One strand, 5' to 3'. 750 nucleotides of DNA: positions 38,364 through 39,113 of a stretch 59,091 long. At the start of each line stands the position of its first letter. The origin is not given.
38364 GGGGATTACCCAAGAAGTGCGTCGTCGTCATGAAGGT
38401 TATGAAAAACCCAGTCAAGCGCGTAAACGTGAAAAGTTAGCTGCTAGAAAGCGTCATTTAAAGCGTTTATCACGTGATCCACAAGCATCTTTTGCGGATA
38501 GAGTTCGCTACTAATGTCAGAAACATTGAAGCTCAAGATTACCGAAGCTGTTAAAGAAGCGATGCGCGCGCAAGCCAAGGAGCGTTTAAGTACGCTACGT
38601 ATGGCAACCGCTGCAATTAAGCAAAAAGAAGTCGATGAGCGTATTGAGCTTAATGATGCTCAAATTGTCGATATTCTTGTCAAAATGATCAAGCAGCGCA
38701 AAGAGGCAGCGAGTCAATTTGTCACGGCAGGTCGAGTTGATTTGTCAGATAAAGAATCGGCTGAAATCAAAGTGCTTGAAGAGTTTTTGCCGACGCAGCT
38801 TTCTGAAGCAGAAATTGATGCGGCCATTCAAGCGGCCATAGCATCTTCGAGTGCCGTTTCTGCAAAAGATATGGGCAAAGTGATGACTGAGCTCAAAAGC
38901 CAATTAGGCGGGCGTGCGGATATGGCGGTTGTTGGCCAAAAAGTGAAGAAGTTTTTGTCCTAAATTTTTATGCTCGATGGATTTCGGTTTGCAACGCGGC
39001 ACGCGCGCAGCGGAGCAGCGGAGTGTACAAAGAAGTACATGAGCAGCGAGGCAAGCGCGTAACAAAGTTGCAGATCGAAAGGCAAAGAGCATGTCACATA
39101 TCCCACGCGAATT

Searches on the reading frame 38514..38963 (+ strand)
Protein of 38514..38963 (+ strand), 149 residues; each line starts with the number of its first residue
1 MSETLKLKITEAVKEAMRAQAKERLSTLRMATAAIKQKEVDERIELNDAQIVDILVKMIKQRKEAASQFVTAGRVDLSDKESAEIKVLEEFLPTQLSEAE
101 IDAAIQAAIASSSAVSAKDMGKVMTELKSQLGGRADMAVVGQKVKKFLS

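Call 94: search_protein_families(library=pfam, proteins=[window:38514-38963:+], max_evalue=0.00001)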
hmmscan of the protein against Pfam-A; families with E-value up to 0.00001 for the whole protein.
window:38514-38963:+ (149 aa): 1 family
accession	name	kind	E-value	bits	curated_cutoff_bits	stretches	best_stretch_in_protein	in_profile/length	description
PF09424.15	YqeY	-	1.7e-49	168.1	27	1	8-148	3-143/143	Yqey-like protein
